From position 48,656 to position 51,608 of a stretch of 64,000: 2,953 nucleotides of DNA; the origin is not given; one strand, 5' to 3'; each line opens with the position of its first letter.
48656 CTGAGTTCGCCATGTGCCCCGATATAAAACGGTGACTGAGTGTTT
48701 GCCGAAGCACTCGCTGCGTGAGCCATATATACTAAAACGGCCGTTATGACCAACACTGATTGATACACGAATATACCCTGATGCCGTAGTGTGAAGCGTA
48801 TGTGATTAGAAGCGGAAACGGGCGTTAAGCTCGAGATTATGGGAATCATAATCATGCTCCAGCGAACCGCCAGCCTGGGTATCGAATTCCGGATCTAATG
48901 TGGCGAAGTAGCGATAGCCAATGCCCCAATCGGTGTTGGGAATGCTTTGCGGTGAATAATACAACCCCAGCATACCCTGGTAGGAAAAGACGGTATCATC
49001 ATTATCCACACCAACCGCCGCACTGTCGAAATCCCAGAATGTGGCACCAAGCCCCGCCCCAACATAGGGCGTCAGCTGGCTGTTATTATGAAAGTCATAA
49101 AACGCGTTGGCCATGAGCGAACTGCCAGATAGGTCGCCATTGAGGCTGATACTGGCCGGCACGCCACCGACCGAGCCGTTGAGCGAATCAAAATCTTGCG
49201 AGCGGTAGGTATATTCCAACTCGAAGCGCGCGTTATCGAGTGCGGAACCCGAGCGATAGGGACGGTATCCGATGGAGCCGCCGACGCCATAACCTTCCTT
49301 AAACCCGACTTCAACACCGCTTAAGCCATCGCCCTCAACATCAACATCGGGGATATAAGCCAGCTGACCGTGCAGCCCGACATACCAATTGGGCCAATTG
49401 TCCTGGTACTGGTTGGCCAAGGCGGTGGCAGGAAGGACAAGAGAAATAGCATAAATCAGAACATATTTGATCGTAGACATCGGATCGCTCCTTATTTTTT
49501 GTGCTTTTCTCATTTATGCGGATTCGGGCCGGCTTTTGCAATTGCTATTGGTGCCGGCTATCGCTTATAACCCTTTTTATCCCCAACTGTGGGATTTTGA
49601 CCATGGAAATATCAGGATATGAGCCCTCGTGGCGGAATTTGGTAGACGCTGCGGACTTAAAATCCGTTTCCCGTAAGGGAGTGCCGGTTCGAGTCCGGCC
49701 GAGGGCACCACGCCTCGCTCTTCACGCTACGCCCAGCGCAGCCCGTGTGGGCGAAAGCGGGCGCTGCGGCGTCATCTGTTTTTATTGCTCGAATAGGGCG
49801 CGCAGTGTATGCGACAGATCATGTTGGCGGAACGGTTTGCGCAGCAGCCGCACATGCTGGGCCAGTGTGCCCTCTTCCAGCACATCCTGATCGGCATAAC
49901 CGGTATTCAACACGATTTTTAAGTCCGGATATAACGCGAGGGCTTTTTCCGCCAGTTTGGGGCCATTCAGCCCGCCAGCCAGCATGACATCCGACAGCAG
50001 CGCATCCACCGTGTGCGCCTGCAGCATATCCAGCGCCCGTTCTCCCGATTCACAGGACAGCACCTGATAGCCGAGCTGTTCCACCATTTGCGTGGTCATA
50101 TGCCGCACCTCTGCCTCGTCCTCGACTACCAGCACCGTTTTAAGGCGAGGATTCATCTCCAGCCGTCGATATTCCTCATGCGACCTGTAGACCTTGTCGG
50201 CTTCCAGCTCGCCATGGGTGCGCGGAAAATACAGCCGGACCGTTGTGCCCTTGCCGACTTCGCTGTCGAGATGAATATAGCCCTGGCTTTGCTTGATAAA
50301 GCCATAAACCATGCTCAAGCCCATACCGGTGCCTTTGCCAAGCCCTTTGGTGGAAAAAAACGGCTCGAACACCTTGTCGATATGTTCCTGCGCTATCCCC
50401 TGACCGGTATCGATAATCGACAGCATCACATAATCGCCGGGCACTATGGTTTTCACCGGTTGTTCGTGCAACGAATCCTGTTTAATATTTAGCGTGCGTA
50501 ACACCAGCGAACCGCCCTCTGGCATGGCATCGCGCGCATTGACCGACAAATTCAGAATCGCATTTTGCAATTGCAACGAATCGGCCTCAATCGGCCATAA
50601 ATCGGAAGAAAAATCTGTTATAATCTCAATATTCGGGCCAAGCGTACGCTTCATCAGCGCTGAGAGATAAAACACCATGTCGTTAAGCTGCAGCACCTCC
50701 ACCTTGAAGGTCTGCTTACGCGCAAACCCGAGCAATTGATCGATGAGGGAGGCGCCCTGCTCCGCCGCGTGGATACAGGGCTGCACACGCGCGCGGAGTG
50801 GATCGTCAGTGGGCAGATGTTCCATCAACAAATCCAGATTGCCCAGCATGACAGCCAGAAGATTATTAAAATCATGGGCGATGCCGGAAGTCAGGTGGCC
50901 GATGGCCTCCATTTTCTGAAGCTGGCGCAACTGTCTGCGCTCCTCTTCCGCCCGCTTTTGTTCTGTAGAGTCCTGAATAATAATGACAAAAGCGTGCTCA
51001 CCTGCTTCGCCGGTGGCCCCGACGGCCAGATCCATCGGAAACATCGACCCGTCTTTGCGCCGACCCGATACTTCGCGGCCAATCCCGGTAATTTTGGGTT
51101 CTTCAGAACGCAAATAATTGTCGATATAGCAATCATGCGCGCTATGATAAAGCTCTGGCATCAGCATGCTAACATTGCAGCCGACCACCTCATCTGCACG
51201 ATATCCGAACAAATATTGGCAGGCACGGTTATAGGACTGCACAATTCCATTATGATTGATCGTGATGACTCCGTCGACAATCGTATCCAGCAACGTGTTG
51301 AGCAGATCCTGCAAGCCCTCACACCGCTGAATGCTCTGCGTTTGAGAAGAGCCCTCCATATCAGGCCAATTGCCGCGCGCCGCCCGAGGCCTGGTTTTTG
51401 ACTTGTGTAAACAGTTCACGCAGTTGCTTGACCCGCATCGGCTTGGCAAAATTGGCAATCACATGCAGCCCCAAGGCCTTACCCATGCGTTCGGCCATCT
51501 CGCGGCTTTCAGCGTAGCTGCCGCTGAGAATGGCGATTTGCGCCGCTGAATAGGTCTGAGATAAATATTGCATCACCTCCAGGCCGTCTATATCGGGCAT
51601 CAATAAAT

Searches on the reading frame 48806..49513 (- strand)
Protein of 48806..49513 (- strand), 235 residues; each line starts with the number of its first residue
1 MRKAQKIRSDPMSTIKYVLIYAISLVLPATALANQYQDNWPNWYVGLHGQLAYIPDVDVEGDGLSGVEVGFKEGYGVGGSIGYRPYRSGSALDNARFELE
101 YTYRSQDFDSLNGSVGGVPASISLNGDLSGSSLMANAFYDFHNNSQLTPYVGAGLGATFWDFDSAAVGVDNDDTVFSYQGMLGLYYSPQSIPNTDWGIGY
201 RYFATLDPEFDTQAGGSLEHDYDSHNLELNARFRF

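Call 25: search_protein_families(library=pfam, proteins=[window:48806-49513:-], max_evalue=0.001)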
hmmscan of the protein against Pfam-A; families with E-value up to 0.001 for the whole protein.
window:48806-49513:- (235 aa): 3 families
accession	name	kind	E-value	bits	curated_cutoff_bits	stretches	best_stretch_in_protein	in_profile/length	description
PF13505.12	OMP_b-brl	-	5.3e-14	53.2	28.7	1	23-235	2-175/175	Outer membrane protein beta-barrel domain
PF01617.23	Surface_Ag_2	-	1.1e-10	41.8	22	1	127-212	132-210/247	Surface antigen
PF02462.21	Opacity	-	3.3e-05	24.4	21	1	89-159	2-58/126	Opacity family porin protein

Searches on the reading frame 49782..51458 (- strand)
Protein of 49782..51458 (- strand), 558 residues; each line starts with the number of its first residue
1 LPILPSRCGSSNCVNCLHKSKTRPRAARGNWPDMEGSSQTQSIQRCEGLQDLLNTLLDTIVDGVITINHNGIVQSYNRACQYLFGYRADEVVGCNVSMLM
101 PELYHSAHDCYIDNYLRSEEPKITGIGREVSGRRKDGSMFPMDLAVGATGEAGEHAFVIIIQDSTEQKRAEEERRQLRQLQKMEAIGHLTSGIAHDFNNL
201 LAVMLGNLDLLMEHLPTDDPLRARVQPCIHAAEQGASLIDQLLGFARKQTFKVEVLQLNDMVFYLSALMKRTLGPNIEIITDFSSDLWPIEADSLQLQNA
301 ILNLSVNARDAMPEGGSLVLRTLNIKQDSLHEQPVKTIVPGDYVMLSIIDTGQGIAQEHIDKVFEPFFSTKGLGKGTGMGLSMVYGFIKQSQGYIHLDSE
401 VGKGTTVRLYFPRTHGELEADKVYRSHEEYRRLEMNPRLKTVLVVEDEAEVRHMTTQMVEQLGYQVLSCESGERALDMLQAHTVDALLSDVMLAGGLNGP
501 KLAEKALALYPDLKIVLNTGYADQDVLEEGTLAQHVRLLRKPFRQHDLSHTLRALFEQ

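Call 25: search_protein_families(library=pfam, proteins=[window:49782-51458:-], max_evalue=0.001)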
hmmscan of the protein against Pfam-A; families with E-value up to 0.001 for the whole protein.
window:49782-51458:- (558 aa): 6 families
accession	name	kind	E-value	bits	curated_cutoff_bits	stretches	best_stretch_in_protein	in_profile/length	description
PF02518.31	HATPase_c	-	3.1e-20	73.1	26.4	1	293-414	2-110/111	Histidine kinase-, DNA gyrase B-, and HSP90-like ATPase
PF00072.30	Response_reg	-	2.2e-17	63.6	30.2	1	442-552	1-110/111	Response regulator receiver domain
PF00989.32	PAS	-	2.1e-12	47.5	22.6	1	53-163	3-112/113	PAS fold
PF13426.13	PAS_9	-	1.1e-09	38.9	27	1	62-166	2-103/103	PAS domain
PF00512.31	HisKA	-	9.9e-09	35.6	26.9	1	187-249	3-64/66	His Kinase A (phospho-acceptor) domain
PF08448.16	PAS_4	-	2.5e-05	24.9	23.1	1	57-168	1-109/110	PAS fold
